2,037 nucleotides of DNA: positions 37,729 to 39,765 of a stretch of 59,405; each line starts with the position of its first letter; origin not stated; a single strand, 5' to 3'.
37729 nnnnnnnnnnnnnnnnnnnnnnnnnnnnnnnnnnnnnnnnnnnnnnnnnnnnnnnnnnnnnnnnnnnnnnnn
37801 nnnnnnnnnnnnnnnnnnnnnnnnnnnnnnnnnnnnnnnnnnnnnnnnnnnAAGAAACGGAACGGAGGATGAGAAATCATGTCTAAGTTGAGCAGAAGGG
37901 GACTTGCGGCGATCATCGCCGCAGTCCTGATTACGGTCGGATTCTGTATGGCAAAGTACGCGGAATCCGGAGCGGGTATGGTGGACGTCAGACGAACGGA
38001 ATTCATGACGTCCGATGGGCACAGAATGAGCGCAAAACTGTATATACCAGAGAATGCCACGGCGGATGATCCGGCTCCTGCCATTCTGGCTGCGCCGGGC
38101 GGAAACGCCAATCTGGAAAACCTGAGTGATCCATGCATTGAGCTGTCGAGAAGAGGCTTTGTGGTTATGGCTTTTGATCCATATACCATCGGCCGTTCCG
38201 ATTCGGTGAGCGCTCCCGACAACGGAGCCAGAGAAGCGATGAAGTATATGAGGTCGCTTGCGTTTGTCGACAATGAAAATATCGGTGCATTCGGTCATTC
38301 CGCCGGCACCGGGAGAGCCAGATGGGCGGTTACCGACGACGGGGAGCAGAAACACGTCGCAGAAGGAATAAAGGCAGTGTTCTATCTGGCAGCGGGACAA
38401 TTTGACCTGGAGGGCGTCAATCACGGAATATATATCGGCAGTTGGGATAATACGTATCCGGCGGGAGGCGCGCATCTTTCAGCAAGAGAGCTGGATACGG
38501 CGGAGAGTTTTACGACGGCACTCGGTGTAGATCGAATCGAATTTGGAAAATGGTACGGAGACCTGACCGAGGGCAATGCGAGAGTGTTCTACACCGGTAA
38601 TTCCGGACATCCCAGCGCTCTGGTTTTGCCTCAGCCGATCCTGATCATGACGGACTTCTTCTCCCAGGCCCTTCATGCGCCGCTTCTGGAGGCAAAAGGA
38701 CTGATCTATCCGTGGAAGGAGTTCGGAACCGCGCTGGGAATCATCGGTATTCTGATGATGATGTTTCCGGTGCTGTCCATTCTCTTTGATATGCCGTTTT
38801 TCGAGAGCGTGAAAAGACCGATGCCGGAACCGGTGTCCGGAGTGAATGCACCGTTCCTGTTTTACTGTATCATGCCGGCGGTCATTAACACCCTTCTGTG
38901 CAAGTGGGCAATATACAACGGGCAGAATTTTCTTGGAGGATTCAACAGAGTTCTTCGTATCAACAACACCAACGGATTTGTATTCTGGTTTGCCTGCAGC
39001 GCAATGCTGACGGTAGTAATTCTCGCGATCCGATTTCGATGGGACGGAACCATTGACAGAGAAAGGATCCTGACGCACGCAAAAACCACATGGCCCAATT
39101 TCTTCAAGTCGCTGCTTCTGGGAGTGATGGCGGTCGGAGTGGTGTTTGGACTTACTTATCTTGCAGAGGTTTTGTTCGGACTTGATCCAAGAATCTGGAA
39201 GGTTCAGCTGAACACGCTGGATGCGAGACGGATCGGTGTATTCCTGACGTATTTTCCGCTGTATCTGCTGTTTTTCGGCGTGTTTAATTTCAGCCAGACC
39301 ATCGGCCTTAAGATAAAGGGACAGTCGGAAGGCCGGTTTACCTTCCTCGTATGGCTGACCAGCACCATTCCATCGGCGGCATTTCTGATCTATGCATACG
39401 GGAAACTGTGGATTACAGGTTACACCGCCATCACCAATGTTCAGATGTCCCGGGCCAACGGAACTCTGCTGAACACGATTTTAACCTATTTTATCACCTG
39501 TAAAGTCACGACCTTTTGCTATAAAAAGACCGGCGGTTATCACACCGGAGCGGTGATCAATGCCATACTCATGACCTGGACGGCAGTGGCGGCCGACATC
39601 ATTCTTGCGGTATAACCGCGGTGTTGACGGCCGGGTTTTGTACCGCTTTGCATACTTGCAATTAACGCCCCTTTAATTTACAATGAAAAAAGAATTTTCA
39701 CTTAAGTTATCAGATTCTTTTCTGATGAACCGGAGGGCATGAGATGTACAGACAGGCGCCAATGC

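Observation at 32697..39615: Accessory sensing/hydrolysis locus: transmembrane AraC regulator, orphan TRAP-type binding protein, a lipoprotein esterase and a membrane-fused hydrolase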

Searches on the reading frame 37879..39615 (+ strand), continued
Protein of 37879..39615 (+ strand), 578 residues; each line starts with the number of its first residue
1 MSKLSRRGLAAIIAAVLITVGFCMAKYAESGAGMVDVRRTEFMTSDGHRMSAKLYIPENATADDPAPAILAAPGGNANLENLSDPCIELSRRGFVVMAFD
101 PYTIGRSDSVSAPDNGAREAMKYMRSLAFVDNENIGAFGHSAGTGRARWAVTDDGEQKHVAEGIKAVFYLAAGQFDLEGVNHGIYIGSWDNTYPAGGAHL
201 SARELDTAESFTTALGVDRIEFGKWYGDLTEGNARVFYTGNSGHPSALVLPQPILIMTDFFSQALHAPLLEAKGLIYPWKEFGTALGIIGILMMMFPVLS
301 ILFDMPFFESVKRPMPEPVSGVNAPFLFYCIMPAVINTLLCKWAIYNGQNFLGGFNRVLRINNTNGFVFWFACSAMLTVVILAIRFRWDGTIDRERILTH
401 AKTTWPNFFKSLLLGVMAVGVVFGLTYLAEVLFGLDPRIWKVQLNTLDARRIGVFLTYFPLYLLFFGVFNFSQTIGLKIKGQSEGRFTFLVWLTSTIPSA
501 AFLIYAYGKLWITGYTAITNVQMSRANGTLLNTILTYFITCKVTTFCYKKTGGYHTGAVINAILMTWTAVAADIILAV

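Call 30: predict_structure(alignment_id=A1)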
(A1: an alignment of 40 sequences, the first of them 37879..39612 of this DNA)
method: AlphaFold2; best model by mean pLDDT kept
length: 578 residues; sequences in the alignment: 40
mean_pLDDT: 87.2   pTM: 0.88
mean pLDDT of the five models: 87.2, 86.8, 85.5, 84.9, 84.3
residues with pLDDT >= 90: 304; 70-90: 235; 50-70: 26; < 50: 13
segments of 3 or more residues with pLDDT < 50: 194-198, 574-578
pLDDT, mean of each block of 10 residues (from residue 1): 78 97 96 94 91 95 96 85 94 96 81 90 97 96 93 92 96 90 91 54 84 93 95 94 88 95 82 88 93 95 95 82 65 78 84 83 84 88 80 82 94 96 93 83 77 90 93 83 86 84 83 76 70 80 94 95 89 49
secondary structure, 60 per line:
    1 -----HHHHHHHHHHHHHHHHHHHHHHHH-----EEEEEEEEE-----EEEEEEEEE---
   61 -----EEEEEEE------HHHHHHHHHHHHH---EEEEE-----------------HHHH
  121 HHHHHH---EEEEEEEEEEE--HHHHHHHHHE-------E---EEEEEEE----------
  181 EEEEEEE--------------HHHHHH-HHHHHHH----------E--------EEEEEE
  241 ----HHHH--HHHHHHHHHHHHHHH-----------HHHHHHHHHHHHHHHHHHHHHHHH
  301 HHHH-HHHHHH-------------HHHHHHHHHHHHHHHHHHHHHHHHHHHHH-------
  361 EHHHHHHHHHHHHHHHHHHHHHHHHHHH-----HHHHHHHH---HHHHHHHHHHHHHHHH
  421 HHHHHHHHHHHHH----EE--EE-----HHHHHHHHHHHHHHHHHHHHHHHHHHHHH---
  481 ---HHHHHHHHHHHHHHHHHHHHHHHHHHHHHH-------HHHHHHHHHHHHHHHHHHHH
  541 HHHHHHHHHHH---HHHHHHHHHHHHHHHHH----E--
elements in order: H6-29 E35-43 E49-57 E66-72 H79-91 E95-99 H117-126 E130-140 H143-151 E164-170 E181-187 H202-207 H209-215 E235-240 H245-248 H251-265 H277-304 H306-311 H325-353 H362-388 H394-401 H405-433 H449-477 H484-513 H521-551 H555-571

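Call 34: fold_search(model_id=the predicted structure, library=pdb)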
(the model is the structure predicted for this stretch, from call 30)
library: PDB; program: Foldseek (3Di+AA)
matches with E <= 10: 1439; with E <= 0.001: 598
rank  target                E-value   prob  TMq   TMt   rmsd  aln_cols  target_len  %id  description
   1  8b4u                  3.4e-08  1.00  0.31  0.63   4.8       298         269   18  The crystal structure of PET46, a PETase enzyme from Candidatus bathyarchaeota (released 2023-08-23)
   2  2hdw_B                4.0e-07  1.00  0.27  0.47  13.3       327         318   18  Crystal structure of hypothetical protein PA2218 from Pseudomonas Aeruginosa (released 2006-11-28)
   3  7d79_C                4.6e-07  1.00  0.28  0.53   6.3       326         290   14  The structure of DcsB complex with its substrate analogue (released 2021-01-27)
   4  7z2v_A                4.8e-07  1.00  0.29  0.60   7.1       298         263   14  Ferulic acid esterase variant S114A from Lactobacillus buchneri (released 2022-11-30)
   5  7z2v_B                6.0e-07  1.00  0.28  0.58   7.3       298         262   12  Ferulic acid esterase variant S114A from Lactobacillus buchneri (released 2022-11-30)
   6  5xb6_A                6.9e-07  1.00  0.21  0.38   3.0       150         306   25  Crystal structure of YcjY from E. Coli (released 2018-04-11)
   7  7z2u_A                6.9e-07  1.00  0.29  0.60   7.0       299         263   13  Wild-type ferulic acid esterase from Lactobacillus buchneri in complex with ferulate (released 2022-11-30)
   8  7d78_D                6.9e-07  1.00  0.28  0.51   6.5       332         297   14  The structure of thioesterase DcsB (released 2021-01-27)
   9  7z2x_A                7.6e-07  1.00  0.28  0.56   7.3       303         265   14  Wild-type ferulic acid esterase from Lactobacillus buchneri (released 2022-11-30)
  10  5xb6_J                8.7e-07  1.00  0.29  0.53   5.6       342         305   13  Crystal structure of YcjY from E. Coli (released 2018-04-11)
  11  7qjm_A                8.7e-07  1.00  0.29  0.52   6.9       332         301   12  Crystal structure of an alpha/beta-hydrolase enzyme from Chloroflexus sp. MS-G (202) (released 2022-12-28)
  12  7qjm_B                9.2e-07  1.00  0.29  0.54   4.4       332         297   13  Crystal structure of an alpha/beta-hydrolase enzyme from Chloroflexus sp. MS-G (202) (released 2022-12-28)
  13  2hdw_A                1.0e-06  1.00  0.27  0.46  13.7       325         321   18  Crystal structure of hypothetical protein PA2218 from Pseudomonas Aeruginosa (released 2006-11-28)
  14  7xts_A                1.1e-06  1.00  0.28  0.57   6.8       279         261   14  The apo structure of the engineered TfCut S130A (released 2023-03-29)
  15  7z2x_B                1.2e-06  1.00  0.28  0.59   7.1       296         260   14  Wild-type ferulic acid esterase from Lactobacillus buchneri (released 2022-11-30)
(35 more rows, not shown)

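Call 88: search_protein_families(library=pfam, proteins=[L022:7902-9500:+, L022:11648-13234:-, L027:8098-9849:+, L027:11981-13468:-, L031:8473-9696:-, L031:11918-12430:-, L036:9047-9796:-, L036:11850-12314:+, L030:8675-9568:-, L028:7960-9630:-], max_evalue=0.001)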
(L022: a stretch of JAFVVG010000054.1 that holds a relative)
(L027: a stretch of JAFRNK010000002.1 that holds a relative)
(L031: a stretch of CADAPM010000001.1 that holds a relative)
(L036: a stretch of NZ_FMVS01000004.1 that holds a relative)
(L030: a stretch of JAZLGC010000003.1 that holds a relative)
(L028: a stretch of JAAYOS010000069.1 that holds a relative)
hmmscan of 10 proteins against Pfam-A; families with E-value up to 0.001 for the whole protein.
L022:7902-9500:+ (532 aa): 2 families
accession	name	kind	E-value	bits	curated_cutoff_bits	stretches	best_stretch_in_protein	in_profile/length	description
PF02782.22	FGGY_C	-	7.7e-34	117.7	27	1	276-473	2-196/198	FGGY family of carbohydrate kinases, C-terminal domain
PF00370.27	FGGY_N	-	5.5e-14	52.8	28.8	1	15-240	2-223/245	FGGY family of carbohydrate kinases, N-terminal domain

L022:11648-13234:- (528 aa): 0 families

L027:8098-9849:+ (583 aa): 2 families
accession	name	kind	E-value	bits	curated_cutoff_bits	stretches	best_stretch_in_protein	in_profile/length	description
PF01554.23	MatE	-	1.6e-20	73.8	24.9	2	24-174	13-161/161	MatE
PF13581.12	HATPase_c_2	-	1.7e-07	31.7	27.4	1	463-580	6-126/127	Histidine kinase-like ATPase domain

L027:11981-13468:- (495 aa): 0 families

L031:8473-9696:- (407 aa): 3 families
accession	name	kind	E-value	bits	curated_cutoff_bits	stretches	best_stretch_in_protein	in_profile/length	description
PF00155.27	Aminotran_1_2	-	4.9e-77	260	19.7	1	33-391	2-361/361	Aminotransferase class I and II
PF01041.23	DegT_DnrJ_EryC1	-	2.7e-10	40.5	19.8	1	95-204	43-145/360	DegT/DnrJ/EryC1/StrS aminotransferase family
PF01053.26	Cys_Met_Meta_PP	-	8.2e-05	21.7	27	1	108-193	83-165/381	Cys/Met metabolism PLP-dependent enzyme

L031:11918-12430:- (170 aa): 0 families

L036:9047-9796:- (249 aa): 3 families
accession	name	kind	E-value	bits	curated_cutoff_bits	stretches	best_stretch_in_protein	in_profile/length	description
PF00455.28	DeoRC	-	1.9e-39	135.7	31.8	1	74-230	2-159/160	DeoR C terminal sensor domain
PF08220.18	HTH_DeoR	-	3.6e-13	49.5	21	1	6-59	1-54/57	DeoR-like helix-turn-helix domain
PF08279.18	HTH_11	-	9.4e-06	25.9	25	1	8-47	3-43/55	HTH domain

L036:11850-12314:+ (154 aa): 1 family
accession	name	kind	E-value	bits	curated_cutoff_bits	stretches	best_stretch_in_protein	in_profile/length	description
PF02893.26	GRAM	-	0.00048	20.4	23.6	0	64-123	32-91/112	GRAM domain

L030:8675-9568:- (297 aa): 5 families
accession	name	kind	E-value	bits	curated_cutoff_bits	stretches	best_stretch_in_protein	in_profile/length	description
PF12833.13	HTH_18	-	8.8e-16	58.4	33.6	1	182-257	2-76/80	Helix-turn-helix domain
PF02311.25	AraC_binding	-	4e-10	40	21.1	1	19-76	9-66/135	AraC-like ligand binding domain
PF00165.29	HTH_AraC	-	3.9e-09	36.9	26.6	1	176-209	9-42/42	Bacterial regulatory helix-turn-helix proteins, AraC family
PF07883.17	Cupin_2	-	8.5e-08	32.2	27.2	1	28-77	13-62/70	Cupin domain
PF00190.28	Cupin_1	-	0.0001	22.3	22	1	26-92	46-121/151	Cupin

L028:7960-9630:- (556 aa): 1 family
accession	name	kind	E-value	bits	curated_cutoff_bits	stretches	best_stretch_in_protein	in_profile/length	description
PF01547.30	SBP_bac_1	-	2.6e-06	28.1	26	1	106-406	26-306/307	Bacterial extracellular solute-binding protein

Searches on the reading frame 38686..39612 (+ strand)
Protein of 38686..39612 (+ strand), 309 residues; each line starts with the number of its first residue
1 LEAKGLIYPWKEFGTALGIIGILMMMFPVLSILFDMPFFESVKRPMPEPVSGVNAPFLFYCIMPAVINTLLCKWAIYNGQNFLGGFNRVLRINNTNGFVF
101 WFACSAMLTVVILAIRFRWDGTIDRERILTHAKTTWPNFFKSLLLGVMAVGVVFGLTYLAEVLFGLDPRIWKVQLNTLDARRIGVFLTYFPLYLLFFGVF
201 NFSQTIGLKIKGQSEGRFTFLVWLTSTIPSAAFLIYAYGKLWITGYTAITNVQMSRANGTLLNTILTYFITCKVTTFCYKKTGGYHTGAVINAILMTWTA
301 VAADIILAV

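Call 46: predict_structure(alignment_id=A4)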
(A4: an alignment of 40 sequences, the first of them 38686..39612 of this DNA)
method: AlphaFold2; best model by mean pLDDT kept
length: 309 residues; sequences in the alignment: 40
mean_pLDDT: 86.7   pTM: 0.88
mean pLDDT of the five models: 86.7, 86.3, 85.2, 84.9, 83.5
residues with pLDDT >= 90: 125; 70-90: 162; 50-70: 18; < 50: 4
segments of 3 or more residues with pLDDT < 50: none
pLDDT, mean of each block of 10 residues (from residue 1): 63 87 95 97 89 67 83 88 88 88 90 82 83 94 98 94 84 85 93 95 89 91 88 86 83 74 85 96 96 94 62
secondary structure, 60 per line:
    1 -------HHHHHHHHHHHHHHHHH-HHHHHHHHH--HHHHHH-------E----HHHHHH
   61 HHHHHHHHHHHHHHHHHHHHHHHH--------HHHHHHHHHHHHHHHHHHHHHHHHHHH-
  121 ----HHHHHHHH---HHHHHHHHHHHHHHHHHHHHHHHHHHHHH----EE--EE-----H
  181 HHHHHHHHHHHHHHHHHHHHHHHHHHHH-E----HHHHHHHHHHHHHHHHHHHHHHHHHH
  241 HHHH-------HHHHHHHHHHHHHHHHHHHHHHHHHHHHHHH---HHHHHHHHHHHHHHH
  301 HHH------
elements in order: H8-24 H26-34 H37-42 H55-84 H93-119 H125-132 H136-164 H180-208 H215-244 H252-282 H286-303

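Call 54: fold_search(model_id=the predicted structure, library=pdb)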
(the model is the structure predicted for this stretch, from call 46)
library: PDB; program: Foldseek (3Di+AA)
matches with E <= 10: 299; with E <= 0.001: 0
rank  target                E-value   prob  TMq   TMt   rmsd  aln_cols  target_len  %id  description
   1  7p5m_A                2.1e-01  0.16  0.14  0.12  26.4       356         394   11  Cryo-EM structure of human TTYH2 in lipid nanodiscs (released 2021-08-11)
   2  7ose_B                2.8e-01  0.16  0.17  0.16  18.2       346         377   16  cytochrome bd-II type oxidase with bound aurachin D (released 2021-11-17)
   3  5jdl                  4.1e-01  0.08  0.12  0.12  20.4       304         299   12  Structural mechanisms of extracellular ion exchange and induced binding-site occlusion in the sodium-calcium exchanger N (released 2016-05-11)
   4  8t3s_R                4.9e-01  0.28  0.21  0.24  18.0       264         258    9  Cryo-EM structure of the Butyrate bound FFA2-Gq complex (released 2024-01-24)
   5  5ys9_B                5.1e-01  0.09  0.14  0.08  22.4       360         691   11  Crystal structure of acyl-coA oxidase3 from Yarrowia lipolytica (released 2018-02-28)
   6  9mg8_B                5.8e-01  0.08  0.14  0.12  27.5       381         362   10  Crystal Structure of b-iTHR-110 (released 2025-12-17)
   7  5hxc                  6.3e-01  0.07  0.12  0.13  20.1       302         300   11  Structural mechanisms of extracellular ion exchange and induced binding-site occlusion in the sodium-calcium exchanger N (released 2016-05-11)
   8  5hxr                  6.9e-01  0.07  0.12  0.12  20.5       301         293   10  Structural mechanisms of extracellular ion exchange and induced binding-site occlusion in the sodium-calcium exchanger N (released 2016-05-11)
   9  9nyx_B                7.2e-01  0.18  0.19  0.19  18.4       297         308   13  Structure of Native Bovine Rhodopsin in Complex with Mb7 in the Dark State (released 2026-02-04)
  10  3v5u                  7.2e-01  0.06  0.11  0.11  20.1       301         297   11  Structure of Sodium/Calcium Exchanger from Methanocaldococcus jannaschii DSM 2661 (released 2012-02-22)
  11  8b8g_A                7.5e-01  0.06  0.14  0.08  21.1       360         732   10  Cryo-EM structure of Ca2+-free mTMEM16F F518H mutant in Digitonin (released 2022-11-16)
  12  9dw9_A                7.5e-01  0.06  0.12  0.04  25.0       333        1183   10  Phosphorylated (E1371Q)CFTR in complex with PKA-C (released 2024-11-13)
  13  8y51_R                8.2e-01  0.14  0.19  0.21  18.2       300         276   13  Cryo-EM structure of the BRS3-Gq complex (released 2025-02-12)
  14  8pcz_A                8.9e-01  0.16  0.24  0.10  18.1       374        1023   12  Ligand-free SpSLC9C1 in lipid nanodiscs, dimer (released 2023-11-08)
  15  7ao1_A                9.3e-01  0.12  0.20  0.20  20.4       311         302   12  Crystal structure of CotB2 variant W288F in complex with alendronate (released 2020-12-02)
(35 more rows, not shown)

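Call 85: search_protein_representatives(protein=window:38686-39612:+)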
Query: 309 residues. Proteins with E-value up to 0.001 (for the whole library): 146; up to 1e-10: 25; up to 1e-30: 8. The best 146 are listed.
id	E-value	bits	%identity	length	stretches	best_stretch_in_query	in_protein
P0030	1.9e-110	385.6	58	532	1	5-309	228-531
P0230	7.1e-68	245.7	40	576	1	2-306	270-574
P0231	2.0e-63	231.1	39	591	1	1-309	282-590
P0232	9.4e-55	202.6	35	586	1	1-301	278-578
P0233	2.1e-49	185.0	34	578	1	5-306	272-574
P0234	4.2e-49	184.0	73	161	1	117-230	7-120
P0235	8.5e-39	150.2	75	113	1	77-165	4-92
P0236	4.6e-31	124.8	65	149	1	126-223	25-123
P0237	1.1e-21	94.0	89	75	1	243-296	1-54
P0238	1.0e-19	87.5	24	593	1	5-303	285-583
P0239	5.3e-17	78.6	34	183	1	2-135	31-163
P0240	8.1e-15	71.4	28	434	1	10-304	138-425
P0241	5.1e-14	68.8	24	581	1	4-303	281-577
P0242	2.5e-13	66.5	27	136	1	84-212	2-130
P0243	4.2e-13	65.8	27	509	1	7-301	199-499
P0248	1.6e-11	60.5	26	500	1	3-303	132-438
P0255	1.7e-10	57.2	26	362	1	7-304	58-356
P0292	2.7e-06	43.4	26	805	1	62-302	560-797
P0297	3.5e-06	43.0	25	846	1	9-306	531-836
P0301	6.1e-06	42.2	22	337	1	3-299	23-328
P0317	3.9e-05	39.6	25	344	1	5-303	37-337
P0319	4.3e-05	39.5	24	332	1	5-300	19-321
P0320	4.4e-05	39.4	24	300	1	5-303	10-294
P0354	4.6e-04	36.1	25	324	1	3-303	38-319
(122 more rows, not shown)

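Call 86: search_protein_families(library=pfam, proteins=[P0255, P0301, P0317, P0319, P0320, P0354, P0240, P0248, P0297, P0292], max_evalue=0.01)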
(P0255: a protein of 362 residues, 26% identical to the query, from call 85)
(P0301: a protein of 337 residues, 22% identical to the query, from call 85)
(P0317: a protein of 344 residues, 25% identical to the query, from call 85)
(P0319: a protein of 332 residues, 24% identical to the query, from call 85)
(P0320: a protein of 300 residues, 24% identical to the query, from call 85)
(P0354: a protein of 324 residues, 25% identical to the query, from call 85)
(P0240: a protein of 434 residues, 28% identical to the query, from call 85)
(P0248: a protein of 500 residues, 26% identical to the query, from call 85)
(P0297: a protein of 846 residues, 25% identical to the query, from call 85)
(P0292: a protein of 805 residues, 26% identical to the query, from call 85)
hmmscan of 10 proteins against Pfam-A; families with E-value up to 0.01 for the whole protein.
P0255 (362 aa): 0 families

P0301 (337 aa): 1 family
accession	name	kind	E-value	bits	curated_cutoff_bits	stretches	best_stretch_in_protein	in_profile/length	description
PF02790.20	COX2_TM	-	0.0013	19.3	22.8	1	211-269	26-86/88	Cytochrome C oxidase subunit II, transmembrane domain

P0317 (344 aa): 0 families

P0319 (332 aa): 0 families

P0320 (300 aa): 0 families

P0354 (324 aa): 0 families

P0240 (434 aa): 1 family
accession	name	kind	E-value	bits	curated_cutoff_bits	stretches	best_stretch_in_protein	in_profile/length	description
PF24002.1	DUF7318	-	0.0067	16.9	27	1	371-418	23-69/128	Family of unknown function (DUF7318)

P0248 (500 aa): 0 families

P0297 (846 aa): 2 families
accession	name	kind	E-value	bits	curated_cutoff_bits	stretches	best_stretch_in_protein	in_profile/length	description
PF02129.25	Peptidase_S15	-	0.00011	22.4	23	1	57-177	2-114/262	X-Pro dipeptidyl-peptidase (S15 family)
PF12146.15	Hydrolase_4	-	0.005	16.6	27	1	79-181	7-99/239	Serine aminopeptidase, S33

P0292 (805 aa): 6 families
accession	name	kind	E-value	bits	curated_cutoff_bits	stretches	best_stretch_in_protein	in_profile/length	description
PF02129.25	Peptidase_S15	-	3e-07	30.9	23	1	78-191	3-113/262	X-Pro dipeptidyl-peptidase (S15 family)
PF00561.26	Abhydrolase_1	-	5.9e-06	26.6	25.8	1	97-185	1-81/245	alpha/beta hydrolase fold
PF12146.15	Hydrolase_4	-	1.2e-05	25.2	27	1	94-185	2-88/239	Serine aminopeptidase, S33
PF12740.14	PETase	-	0.0016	18.4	28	1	83-191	43-143/263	PET hydrolase-like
PF00756.26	Esterase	-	0.0018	18.5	22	1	77-187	5-129/251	Putative esterase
PF01738.24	DLH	-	0.0085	16.1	21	0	91-204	8-129/217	Dienelactone hydrolase family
